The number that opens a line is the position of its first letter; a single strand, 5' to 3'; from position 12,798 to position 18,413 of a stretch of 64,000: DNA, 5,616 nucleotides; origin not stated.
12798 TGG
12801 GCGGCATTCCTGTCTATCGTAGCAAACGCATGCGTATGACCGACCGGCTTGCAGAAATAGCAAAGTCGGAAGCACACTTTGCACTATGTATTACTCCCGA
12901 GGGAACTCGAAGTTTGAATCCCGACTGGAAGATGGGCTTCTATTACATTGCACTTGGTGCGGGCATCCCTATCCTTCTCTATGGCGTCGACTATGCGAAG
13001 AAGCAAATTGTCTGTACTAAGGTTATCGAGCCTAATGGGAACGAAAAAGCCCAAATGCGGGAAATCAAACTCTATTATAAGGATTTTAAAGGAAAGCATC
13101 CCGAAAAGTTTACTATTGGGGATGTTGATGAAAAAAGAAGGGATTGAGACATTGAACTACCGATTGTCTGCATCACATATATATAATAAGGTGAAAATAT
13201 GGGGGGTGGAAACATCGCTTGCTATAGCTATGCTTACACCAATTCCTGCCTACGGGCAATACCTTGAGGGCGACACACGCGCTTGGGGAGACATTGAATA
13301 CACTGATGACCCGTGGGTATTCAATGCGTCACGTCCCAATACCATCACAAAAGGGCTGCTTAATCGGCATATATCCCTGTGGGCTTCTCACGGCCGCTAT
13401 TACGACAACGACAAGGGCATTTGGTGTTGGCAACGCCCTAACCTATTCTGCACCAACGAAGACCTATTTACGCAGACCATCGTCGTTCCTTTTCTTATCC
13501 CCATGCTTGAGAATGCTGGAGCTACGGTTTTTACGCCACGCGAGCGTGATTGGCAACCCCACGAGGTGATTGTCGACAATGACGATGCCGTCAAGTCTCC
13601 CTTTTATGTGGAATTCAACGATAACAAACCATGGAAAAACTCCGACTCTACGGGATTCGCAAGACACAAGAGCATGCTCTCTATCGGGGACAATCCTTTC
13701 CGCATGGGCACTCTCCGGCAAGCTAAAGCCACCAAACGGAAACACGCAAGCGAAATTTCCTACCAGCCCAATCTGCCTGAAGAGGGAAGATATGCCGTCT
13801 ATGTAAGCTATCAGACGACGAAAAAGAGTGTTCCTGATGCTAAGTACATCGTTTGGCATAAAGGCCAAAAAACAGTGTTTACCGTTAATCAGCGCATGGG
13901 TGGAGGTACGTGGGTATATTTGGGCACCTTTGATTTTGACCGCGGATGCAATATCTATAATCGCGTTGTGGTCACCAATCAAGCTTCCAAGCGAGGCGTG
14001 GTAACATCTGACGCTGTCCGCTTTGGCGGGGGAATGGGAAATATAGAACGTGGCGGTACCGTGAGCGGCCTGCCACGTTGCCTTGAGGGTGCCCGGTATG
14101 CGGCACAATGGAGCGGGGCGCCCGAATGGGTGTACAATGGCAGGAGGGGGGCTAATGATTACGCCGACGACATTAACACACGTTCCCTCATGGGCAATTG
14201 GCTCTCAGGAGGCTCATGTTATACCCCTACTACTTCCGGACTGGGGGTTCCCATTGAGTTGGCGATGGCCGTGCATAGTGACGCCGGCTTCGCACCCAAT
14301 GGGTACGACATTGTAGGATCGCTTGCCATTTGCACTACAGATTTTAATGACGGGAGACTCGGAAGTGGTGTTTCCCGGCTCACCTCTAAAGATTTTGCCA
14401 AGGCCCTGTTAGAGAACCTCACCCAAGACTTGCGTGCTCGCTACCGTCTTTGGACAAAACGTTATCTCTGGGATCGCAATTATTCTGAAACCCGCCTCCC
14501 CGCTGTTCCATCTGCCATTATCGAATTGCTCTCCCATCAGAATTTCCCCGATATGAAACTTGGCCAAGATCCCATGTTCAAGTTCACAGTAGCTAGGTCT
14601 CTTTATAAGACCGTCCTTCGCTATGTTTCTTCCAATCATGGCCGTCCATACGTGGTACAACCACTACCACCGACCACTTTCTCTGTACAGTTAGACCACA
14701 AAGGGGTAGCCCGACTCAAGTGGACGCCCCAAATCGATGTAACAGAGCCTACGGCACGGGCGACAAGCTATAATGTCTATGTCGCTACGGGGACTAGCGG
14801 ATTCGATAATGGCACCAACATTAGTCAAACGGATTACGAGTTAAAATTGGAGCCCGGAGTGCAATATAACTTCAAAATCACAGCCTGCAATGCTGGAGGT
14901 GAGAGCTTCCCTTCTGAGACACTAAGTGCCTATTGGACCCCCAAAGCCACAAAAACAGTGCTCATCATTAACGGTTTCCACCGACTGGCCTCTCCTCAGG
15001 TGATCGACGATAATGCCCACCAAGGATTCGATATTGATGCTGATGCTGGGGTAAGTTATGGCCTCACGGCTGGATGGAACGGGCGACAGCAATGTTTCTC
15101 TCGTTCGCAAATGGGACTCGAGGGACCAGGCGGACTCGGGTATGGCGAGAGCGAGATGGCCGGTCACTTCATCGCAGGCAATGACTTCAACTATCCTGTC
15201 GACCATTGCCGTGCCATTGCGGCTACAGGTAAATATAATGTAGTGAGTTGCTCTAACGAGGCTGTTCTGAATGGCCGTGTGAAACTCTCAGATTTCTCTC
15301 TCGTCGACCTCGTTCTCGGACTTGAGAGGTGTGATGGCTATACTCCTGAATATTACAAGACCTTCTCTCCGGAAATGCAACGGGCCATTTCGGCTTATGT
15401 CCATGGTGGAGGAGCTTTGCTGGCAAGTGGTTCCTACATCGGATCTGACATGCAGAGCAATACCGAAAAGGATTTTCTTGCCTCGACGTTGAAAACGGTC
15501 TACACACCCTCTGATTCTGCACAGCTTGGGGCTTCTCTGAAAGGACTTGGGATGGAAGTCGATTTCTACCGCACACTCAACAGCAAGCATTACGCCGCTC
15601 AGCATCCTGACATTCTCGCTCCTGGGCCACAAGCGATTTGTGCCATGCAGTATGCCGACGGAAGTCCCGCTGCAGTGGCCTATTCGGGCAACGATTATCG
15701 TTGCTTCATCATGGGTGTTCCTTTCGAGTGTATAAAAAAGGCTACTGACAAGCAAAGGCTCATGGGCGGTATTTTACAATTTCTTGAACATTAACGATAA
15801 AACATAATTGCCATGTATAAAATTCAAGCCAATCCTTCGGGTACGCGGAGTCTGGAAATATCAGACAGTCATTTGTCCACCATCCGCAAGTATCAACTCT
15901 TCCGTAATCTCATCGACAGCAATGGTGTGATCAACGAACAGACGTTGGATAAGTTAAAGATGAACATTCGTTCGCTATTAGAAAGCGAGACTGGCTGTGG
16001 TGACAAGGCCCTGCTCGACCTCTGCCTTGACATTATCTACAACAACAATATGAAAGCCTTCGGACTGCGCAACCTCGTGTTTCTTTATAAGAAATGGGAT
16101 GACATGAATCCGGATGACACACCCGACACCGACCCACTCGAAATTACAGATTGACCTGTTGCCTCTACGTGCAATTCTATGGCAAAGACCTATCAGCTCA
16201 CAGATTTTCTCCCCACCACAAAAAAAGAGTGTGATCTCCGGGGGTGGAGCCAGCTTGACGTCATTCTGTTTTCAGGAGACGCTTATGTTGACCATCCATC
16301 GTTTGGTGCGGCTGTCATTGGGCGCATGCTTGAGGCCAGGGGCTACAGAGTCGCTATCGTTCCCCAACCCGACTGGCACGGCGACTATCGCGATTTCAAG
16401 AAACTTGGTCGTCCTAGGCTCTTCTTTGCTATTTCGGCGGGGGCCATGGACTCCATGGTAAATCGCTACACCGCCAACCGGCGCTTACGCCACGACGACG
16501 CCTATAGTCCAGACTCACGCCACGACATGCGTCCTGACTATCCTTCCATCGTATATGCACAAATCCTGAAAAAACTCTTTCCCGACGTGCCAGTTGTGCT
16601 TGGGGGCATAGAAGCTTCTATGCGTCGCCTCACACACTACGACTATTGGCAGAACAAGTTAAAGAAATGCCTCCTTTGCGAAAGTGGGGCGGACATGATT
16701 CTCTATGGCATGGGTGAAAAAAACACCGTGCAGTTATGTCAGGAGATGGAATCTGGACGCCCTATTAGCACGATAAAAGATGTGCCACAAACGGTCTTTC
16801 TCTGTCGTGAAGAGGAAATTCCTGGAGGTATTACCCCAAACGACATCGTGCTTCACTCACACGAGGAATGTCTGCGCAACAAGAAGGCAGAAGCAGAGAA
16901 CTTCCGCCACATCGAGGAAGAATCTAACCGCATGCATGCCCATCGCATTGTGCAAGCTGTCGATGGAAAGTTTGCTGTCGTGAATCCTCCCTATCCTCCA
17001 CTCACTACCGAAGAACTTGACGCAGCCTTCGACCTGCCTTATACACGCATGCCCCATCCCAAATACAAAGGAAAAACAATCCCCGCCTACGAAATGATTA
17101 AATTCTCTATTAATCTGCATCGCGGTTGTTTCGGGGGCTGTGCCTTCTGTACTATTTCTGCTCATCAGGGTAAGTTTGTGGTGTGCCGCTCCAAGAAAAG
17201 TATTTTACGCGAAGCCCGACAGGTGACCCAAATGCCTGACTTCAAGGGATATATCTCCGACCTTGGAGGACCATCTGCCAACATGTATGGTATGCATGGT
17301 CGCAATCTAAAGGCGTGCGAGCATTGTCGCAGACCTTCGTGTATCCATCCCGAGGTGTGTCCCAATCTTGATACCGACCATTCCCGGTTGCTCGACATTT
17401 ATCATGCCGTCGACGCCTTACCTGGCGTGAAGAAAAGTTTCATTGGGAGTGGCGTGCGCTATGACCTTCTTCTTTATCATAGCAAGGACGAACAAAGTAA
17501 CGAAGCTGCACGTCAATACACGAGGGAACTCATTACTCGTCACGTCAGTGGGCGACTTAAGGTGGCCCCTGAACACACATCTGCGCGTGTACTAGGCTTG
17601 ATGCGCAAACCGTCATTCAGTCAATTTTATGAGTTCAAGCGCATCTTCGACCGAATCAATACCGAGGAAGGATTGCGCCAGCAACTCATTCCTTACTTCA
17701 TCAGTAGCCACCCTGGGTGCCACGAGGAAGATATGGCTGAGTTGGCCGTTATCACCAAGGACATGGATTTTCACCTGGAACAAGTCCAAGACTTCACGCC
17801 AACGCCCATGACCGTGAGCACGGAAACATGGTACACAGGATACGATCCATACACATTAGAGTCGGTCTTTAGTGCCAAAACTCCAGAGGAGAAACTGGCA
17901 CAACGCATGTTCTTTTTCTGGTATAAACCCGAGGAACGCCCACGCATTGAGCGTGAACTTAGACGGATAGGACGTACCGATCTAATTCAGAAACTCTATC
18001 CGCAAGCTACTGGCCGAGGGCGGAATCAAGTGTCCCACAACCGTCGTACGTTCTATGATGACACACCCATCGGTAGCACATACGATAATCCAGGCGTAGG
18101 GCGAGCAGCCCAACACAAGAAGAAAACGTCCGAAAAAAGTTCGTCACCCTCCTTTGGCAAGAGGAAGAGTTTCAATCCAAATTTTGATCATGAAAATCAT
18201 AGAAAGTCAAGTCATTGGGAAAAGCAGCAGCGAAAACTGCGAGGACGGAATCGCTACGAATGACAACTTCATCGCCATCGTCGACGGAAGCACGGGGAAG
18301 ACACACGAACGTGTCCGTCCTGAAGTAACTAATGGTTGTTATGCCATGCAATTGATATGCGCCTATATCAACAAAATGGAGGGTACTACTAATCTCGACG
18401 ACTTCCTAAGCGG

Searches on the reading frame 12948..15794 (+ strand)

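Call 31: search_protein_families(library=pfam, proteins=[window:12948-15794:+], max_evalue=0.00001)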
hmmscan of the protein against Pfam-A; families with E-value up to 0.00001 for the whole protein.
window:12948-15794:+ (948 aa): 2 families
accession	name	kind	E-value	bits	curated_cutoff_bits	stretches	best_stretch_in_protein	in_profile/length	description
PF25275.1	Golvesin_C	-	8.4e-23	81.3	31.6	1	261-359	34-130/132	Golvesin C-terminal domain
PF00041.27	fn3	-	1.5e-07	32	25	1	574-660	2-82/84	Fibronectin type III domain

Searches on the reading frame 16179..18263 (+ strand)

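Call 31: search_protein_families(library=pfam, proteins=[window:16179-18263:+], max_evalue=0.00001)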
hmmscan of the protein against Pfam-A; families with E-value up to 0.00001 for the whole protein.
window:16179-18263:+ (694 aa): 2 families
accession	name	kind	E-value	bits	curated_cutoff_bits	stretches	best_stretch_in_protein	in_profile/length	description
PF08497.15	Radical_SAM_N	-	2.3e-130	434.7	25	1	10-310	1-301/301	Radical SAM N-terminal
PF11842.13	DUF3362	-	4.1e-11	43.7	27.6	1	534-657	1-136/151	Domain of unknown function (DUF3362)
